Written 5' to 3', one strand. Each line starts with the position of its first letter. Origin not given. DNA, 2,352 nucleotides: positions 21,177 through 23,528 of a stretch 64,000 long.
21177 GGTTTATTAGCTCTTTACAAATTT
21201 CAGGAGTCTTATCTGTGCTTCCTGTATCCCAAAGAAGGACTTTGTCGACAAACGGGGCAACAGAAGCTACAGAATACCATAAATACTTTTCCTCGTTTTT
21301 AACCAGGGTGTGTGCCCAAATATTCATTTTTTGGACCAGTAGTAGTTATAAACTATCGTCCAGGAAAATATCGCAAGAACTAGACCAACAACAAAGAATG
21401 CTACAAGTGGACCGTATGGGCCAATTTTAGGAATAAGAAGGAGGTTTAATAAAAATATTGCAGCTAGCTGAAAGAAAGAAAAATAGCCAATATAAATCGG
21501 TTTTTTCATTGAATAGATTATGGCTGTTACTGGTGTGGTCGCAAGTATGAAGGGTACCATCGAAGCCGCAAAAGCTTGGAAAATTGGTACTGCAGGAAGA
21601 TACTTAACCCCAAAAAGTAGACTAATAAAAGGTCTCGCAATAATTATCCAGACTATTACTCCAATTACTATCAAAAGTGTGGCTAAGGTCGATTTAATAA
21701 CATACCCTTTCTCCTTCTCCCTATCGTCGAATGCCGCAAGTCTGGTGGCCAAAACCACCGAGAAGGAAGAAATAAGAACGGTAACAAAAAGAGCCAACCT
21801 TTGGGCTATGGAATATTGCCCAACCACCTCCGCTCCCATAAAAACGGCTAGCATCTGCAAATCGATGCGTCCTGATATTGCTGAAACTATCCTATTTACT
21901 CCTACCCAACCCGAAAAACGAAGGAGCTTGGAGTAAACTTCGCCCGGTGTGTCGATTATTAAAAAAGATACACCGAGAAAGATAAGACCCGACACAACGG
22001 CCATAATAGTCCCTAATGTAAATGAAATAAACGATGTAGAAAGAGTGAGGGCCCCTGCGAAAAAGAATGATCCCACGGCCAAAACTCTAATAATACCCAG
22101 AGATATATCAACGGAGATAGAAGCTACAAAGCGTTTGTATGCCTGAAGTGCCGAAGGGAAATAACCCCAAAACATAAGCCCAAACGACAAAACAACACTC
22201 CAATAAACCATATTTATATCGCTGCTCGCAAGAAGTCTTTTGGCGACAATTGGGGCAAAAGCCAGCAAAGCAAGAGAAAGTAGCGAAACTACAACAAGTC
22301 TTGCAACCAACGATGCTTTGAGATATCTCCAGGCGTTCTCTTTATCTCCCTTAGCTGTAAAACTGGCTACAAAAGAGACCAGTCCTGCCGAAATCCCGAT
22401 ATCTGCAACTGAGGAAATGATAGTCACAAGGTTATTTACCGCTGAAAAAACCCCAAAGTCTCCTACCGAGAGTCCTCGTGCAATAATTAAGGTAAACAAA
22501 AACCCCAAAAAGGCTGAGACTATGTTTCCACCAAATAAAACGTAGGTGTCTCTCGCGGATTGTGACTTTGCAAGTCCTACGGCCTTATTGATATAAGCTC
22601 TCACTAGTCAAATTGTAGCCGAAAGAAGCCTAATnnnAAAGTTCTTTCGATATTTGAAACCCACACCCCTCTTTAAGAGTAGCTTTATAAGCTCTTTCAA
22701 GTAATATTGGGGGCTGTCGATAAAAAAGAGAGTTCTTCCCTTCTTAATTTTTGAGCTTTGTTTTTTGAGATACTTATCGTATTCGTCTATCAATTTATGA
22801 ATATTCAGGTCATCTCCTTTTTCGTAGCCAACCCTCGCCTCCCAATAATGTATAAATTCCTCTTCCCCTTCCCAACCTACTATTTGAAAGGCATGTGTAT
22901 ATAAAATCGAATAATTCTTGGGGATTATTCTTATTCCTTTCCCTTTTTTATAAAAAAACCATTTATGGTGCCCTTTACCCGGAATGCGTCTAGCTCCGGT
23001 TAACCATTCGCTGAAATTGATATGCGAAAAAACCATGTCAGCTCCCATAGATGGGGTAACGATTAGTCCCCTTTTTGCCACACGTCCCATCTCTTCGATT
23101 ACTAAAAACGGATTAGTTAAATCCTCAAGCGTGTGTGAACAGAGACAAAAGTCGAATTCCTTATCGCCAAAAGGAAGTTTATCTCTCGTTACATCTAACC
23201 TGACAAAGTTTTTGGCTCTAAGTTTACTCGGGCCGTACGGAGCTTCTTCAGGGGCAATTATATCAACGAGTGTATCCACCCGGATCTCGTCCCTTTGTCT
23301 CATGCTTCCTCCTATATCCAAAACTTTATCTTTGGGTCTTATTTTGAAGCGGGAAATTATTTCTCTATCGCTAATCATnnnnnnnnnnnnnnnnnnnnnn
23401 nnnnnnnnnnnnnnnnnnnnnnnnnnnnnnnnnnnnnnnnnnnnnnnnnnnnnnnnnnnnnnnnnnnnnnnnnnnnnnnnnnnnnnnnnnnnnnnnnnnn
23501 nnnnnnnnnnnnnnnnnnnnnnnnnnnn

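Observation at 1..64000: Glycan-assembly mega-locus of more than 64 kb; no priming phosphoglycosyl transferase in the window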

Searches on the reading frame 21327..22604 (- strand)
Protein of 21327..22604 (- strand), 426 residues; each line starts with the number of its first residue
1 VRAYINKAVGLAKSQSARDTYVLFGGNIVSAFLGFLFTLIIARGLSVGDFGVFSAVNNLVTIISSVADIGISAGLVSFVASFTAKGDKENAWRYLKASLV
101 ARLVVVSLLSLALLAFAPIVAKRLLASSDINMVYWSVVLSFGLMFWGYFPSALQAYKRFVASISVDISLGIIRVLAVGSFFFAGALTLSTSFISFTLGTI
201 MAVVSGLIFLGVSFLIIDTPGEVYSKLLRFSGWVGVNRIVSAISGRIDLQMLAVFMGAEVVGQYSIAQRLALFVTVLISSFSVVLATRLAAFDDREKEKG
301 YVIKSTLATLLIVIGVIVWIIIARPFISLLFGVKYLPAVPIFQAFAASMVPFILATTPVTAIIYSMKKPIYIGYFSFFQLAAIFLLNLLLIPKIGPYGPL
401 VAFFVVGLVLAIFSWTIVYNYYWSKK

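Call 7: search_protein_families(library=pfam, proteins=[window:21327-22604:-], max_evalue=0.01)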
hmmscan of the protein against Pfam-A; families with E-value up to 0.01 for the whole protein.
window:21327-22604:- (426 aa): 2 families
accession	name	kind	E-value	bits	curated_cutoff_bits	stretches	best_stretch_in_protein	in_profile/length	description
PF01943.22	Polysacc_synt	-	4.7e-16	59.5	28.2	1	17-284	2-265/274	Polysaccharide biosynthesis protein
PF13440.11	Polysacc_synt_3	-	4.3e-10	39.8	23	1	40-340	1-293/293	Polysaccharide biosynthesis protein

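Call 17: search_protein_families(library=ncbifam, proteins=[window:21327-22604:-], max_evalue=0.01)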
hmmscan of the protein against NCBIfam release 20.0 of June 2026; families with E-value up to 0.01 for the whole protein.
window:21327-22604:- (426 aa): 3 families
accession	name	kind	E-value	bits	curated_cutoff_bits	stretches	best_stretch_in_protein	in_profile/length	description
TIGR02900.1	spore_V_B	equivalog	1.4e-08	34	372.3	1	18-156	3-146/488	stage V sporulation protein B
NF047674.1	TeichurnBiosyTuaB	equivalog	0.0014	17.8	580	1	39-346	31-332/469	teichuronic acid biosynthesis protein TuaB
NF007773.0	PRK10459.1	equivalog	0.0015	17.6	273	1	29-417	20-401/492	MOP flippase family protein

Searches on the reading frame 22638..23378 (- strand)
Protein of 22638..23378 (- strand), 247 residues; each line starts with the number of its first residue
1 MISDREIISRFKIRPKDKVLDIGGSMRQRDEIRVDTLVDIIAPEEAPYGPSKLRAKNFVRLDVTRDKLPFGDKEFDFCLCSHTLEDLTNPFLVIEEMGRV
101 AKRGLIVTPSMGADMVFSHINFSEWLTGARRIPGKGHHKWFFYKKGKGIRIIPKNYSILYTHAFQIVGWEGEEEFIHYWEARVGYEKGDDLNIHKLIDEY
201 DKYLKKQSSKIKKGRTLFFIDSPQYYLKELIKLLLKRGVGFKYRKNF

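Call 7: search_protein_families(library=pfam, proteins=[window:22638-23378:-], max_evalue=0.01)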
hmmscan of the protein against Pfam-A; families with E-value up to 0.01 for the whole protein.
window:22638-23378:- (247 aa): 3 families
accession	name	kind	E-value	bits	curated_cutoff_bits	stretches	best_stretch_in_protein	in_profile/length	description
PF08241.18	Methyltransf_11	-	2.1e-07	31.9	21.2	1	56-104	44-90/95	Methyltransferase domain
PF07021.18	MetW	-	1.7e-05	25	21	1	57-113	58-114/193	Methionine biosynthesis protein MetW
PF13847.12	Methyltransf_31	-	0.0071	16.5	27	0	67-110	65-111/145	Methyltransferase domain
